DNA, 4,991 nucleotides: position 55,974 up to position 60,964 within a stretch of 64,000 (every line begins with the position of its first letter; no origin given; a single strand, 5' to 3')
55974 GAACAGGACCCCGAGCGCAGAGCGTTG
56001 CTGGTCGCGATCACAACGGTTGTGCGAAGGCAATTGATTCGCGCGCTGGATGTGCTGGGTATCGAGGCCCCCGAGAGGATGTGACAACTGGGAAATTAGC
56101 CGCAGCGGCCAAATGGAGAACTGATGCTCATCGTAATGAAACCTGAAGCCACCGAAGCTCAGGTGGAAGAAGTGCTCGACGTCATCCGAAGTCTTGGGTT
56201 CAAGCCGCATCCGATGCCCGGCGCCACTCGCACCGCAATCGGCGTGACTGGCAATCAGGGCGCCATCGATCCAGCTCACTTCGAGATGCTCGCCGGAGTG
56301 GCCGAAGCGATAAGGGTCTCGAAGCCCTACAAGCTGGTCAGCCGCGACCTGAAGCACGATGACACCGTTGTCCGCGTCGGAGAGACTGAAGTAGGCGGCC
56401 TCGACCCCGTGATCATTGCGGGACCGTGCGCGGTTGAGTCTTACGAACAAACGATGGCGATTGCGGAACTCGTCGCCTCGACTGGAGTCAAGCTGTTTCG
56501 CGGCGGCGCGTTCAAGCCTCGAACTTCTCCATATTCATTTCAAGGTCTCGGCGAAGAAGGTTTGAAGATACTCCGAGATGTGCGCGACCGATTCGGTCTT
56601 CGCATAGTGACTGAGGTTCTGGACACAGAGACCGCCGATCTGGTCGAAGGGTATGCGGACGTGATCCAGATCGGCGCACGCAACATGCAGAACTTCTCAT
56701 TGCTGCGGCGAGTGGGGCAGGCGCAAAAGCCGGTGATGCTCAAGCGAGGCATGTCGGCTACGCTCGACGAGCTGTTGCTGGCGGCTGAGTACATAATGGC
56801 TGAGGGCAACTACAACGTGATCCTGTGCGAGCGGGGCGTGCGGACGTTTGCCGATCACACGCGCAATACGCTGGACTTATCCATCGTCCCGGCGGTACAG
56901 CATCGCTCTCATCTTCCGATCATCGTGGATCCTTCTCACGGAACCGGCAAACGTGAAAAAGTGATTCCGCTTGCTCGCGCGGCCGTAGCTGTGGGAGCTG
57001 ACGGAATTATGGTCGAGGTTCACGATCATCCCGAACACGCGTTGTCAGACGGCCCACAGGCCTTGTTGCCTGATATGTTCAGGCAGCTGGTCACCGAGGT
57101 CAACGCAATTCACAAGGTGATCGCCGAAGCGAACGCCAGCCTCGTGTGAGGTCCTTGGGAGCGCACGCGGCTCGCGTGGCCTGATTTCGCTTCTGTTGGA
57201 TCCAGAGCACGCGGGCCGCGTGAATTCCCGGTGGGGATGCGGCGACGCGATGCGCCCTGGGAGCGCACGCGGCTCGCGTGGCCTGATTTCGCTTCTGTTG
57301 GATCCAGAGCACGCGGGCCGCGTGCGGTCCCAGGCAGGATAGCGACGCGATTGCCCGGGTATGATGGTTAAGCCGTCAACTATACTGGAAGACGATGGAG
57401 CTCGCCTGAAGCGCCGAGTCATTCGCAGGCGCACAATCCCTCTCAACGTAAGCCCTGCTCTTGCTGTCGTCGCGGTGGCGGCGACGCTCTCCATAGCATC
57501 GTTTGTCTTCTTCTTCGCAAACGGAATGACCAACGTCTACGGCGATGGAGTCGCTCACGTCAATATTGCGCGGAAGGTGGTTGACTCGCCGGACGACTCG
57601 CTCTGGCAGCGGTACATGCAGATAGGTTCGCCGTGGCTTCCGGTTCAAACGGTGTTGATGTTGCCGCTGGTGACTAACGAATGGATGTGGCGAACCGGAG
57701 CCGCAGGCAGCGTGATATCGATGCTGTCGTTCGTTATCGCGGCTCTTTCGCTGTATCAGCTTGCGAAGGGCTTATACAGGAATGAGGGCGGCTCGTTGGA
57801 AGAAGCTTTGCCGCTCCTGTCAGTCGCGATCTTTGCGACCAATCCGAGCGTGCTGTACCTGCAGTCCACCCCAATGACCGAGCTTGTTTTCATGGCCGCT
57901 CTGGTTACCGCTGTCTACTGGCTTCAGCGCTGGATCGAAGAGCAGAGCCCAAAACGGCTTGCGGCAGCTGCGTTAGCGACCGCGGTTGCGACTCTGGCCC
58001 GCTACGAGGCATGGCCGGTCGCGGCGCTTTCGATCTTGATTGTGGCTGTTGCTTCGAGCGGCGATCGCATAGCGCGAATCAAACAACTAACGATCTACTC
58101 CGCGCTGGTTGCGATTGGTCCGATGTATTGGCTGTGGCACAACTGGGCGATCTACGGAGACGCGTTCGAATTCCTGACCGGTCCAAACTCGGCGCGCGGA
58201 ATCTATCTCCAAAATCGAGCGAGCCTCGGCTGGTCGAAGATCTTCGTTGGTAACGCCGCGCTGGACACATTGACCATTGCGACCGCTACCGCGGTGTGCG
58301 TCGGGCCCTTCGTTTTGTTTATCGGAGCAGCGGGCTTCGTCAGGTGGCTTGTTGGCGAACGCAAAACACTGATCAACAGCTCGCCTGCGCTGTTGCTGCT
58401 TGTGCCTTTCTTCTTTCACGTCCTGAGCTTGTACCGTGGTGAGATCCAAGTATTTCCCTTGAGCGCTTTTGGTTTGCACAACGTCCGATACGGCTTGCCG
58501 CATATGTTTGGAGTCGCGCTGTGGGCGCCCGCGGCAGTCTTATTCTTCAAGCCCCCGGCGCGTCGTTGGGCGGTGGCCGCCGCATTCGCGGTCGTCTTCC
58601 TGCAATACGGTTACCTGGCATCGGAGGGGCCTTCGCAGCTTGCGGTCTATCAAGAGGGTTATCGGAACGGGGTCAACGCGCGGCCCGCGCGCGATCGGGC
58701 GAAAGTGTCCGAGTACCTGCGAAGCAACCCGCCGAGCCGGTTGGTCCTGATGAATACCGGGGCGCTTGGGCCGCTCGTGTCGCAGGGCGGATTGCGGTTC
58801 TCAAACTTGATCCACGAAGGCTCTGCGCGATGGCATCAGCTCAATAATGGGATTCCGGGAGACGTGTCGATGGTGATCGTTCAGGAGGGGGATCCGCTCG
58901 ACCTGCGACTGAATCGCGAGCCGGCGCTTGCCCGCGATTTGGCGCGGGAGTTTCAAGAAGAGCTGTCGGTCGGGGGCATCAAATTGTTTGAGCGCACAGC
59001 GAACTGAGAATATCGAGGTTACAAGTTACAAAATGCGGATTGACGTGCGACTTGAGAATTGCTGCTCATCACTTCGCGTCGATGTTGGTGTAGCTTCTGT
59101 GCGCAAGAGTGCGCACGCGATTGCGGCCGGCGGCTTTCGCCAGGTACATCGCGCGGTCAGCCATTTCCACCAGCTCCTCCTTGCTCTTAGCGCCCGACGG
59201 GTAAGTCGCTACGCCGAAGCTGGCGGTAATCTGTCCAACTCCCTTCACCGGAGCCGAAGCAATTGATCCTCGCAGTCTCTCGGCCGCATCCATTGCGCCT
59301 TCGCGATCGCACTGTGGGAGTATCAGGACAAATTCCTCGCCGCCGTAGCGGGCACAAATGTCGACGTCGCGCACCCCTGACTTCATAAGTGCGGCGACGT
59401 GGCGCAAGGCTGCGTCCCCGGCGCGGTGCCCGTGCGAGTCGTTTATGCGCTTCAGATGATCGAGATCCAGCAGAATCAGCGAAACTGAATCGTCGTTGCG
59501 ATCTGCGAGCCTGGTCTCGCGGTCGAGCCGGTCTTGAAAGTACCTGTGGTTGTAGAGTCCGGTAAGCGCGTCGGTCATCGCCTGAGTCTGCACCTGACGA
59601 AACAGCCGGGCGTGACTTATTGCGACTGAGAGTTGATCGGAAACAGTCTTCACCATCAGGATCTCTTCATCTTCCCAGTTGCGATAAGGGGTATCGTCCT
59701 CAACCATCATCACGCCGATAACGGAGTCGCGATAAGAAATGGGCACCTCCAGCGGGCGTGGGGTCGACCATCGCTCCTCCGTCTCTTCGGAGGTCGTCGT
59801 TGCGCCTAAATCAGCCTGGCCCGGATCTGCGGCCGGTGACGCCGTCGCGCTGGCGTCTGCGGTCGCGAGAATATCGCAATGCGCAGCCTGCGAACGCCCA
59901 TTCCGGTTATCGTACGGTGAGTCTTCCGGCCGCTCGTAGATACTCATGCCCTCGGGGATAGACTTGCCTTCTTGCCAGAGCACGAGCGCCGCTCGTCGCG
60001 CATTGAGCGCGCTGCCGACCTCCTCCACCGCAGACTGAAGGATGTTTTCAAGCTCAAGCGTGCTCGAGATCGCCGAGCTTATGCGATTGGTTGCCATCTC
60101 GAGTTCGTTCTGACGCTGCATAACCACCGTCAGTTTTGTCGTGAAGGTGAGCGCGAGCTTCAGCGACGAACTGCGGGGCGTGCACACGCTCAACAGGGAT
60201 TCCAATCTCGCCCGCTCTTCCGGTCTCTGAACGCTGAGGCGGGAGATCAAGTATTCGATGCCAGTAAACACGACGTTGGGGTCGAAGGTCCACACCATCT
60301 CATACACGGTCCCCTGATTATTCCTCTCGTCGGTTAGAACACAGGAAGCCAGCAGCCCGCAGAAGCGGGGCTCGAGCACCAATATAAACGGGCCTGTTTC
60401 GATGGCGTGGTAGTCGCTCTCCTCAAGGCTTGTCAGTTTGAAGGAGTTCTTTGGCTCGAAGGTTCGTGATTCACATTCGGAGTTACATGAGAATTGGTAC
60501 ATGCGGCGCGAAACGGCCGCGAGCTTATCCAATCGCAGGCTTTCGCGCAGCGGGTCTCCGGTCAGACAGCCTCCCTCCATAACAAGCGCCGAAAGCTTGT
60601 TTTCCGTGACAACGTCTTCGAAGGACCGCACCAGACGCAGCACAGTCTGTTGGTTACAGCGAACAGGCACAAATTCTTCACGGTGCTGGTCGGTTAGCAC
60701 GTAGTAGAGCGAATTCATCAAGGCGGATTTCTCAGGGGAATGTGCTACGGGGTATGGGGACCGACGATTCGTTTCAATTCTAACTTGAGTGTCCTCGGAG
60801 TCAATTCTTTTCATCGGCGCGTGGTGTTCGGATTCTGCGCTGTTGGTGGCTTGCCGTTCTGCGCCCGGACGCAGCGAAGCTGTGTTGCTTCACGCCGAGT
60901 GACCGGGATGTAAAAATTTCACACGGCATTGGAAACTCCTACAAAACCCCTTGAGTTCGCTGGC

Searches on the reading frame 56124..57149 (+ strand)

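Call 41: search_protein_families(library=pfam, proteins=[window:56124-57149:+], max_evalue=0.00001)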
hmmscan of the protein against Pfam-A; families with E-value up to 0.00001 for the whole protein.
window:56124-57149:+ (341 aa): 3 families
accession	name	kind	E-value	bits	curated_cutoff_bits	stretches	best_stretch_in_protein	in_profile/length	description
PF00793.26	DAHP_synth_1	-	1.9e-80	270.1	25.5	1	91-325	13-260/270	DAHP synthetase I family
PF18152.6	DAHP_snth_FXD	-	2.3e-19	69.4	27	1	1-67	1-67/67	DAHP synthase ferredoxin-like domain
PF03102.20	NeuB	-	2.9e-11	43.8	22.1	1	142-335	53-238/241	NeuB family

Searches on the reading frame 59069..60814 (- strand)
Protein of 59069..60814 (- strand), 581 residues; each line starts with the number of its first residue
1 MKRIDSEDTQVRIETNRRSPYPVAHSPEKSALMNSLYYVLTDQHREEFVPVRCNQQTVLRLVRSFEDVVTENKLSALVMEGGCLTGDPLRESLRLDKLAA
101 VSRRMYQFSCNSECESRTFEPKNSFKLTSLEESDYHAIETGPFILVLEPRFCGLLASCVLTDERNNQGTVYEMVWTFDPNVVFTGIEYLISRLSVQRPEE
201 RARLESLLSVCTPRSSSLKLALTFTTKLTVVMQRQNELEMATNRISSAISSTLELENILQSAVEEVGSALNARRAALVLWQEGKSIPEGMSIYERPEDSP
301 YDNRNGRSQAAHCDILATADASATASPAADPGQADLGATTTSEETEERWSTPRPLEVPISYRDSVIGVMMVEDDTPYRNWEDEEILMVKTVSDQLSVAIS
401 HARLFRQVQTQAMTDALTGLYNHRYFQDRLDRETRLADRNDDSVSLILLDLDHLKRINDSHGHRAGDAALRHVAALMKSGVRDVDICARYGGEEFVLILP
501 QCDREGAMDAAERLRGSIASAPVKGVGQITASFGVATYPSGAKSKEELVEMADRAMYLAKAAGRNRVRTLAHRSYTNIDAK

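Call 41: search_protein_families(library=pfam, proteins=[window:59069-60814:-], max_evalue=0.00001)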
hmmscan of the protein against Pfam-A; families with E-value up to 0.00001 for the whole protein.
window:59069-60814:- (581 aa): 3 families
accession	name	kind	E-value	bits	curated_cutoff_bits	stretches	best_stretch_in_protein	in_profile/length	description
PF00990.26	GGDEF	-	3.4e-45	154.1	23.8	1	412-566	1-161/161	Diguanylate cyclase, GGDEF domain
PF01590.32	GAF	-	2.1e-11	44.9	22.4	1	254-399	1-133/133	GAF domain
PF13492.12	GAF_3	-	1.4e-07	32.4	27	1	254-401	1-129/129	GAF domain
